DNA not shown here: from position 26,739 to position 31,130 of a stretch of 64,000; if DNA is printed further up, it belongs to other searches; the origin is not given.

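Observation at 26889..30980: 1363-aa secreted protein joining a PQQ-type sugar dehydrogenase propeller to PKD, CARDB, CBM and LamG modules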

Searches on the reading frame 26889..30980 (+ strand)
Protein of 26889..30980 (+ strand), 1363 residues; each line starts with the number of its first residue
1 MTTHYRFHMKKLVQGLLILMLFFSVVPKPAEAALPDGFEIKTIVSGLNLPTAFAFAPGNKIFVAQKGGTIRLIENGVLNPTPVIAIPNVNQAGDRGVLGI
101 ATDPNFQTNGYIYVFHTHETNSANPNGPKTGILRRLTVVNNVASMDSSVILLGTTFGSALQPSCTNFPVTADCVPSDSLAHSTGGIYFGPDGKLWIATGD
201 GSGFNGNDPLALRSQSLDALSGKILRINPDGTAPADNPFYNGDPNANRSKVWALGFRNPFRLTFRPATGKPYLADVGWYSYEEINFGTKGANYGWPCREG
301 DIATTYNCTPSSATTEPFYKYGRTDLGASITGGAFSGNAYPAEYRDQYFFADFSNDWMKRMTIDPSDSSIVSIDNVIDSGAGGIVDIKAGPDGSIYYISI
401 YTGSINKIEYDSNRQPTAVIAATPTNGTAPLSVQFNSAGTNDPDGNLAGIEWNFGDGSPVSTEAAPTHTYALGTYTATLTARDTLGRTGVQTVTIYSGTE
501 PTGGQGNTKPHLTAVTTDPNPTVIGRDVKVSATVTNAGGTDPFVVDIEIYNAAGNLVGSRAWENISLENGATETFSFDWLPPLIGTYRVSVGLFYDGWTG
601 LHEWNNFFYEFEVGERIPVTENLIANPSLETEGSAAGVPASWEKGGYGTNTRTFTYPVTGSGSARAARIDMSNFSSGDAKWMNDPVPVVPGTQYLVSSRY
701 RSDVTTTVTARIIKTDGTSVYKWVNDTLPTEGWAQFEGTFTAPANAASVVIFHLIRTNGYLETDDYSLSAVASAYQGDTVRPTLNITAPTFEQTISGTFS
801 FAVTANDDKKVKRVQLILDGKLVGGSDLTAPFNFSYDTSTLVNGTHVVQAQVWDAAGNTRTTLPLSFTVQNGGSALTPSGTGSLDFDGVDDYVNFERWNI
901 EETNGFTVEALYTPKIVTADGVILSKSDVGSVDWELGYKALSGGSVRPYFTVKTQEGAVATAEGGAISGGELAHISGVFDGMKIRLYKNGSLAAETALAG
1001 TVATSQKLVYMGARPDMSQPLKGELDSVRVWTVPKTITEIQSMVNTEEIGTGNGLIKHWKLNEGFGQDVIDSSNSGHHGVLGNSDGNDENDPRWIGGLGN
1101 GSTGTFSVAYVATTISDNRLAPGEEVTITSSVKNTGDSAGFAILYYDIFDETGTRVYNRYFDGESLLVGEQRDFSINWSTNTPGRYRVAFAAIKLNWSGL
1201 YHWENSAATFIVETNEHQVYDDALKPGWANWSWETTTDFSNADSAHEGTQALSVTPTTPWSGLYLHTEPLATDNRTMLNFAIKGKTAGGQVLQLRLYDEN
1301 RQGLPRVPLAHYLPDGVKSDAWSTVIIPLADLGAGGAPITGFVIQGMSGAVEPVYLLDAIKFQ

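Call 3: search_protein_families(library=pfam, proteins=[window:26889-30980:+], max_evalue=1)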
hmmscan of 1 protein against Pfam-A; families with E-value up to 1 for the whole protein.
window:26889-30980:+ (1363 aa): 9 families
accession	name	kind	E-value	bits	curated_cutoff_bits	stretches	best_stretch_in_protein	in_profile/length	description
PF07995.17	GSDH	-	5.7e-48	164.3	25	1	48-398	2-322/332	Glucose / Sorbosone dehydrogenase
PF13385.13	Laminin_G_3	-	8.6e-19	68.6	27.6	1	887-1041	1-151/151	Concanavalin A-like lectin/glucanases superfamily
PF18911.6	PKD_4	-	1e-15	58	27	1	413-494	1-82/85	PKD domain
PF17957.7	Big_7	-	3.8e-13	50.3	24.1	1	782-850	1-70/70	Bacterial Ig domain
PF07705.17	CARDB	-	3.5e-12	46.8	22.7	2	510-591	2-81/101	CARDB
PF00801.26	PKD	-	6.6e-11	42.5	23.5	1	420-493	4-77/80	PKD domain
PF02018.23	CBM_4_9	-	1.2e-06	29.4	25.9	1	631-751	11-127/136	Carbohydrate binding domain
PF19077.6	Big_13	-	4.8e-06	27.4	27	1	800-869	30-100/102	Bacterial Ig-like domain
PF23619.1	Ig_VWA7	-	0.16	12.6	27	0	1113-1143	5-35/104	VWA7 Ig-like domain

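Call 4: search_protein_families(library=ncbifam, proteins=[window:26889-30980:+], max_evalue=1)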
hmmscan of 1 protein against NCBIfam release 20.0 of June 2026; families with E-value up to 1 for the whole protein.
window:26889-30980:+ (1363 aa): 7 families
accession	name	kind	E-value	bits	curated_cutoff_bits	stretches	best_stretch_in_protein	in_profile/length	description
TIGR03606.1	non_repeat_PQQ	subfamily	2.3e-28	99.2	434.55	1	27-325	9-299/454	glucose/sorbosone family PQQ-dependent dehydrogenase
NF038353.1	FxLYD_dom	domain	1.1e-08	34.9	23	2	526-577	2-55/71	FxLYD domain-containing protein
TIGR02604.1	Piru_Ver_Nterm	subfamily_domain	6.1e-07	29.1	122.2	1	180-408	123-347/367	PVC-type heme-binding CxxCH protein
TIGR00864.1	PCC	subfamily_domain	0.0011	15.3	1861.4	1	433-492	1074-1132/2700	polycystin cation channel protein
NF033707.1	T9SS_sortase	equivalog_domain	0.0087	13.7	420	0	835-872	955-991/1095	type IX secretion system sortase PorU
NF047446.1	barrel_OmpL47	domain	0.086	13.3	40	0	842-869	41-68/68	OmpL47-type beta-barrel domain-containing protein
NF033506.0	PACE-CTERM-PROT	exception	0.11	11.1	110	0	513-577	368-431/627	putative S-layer protein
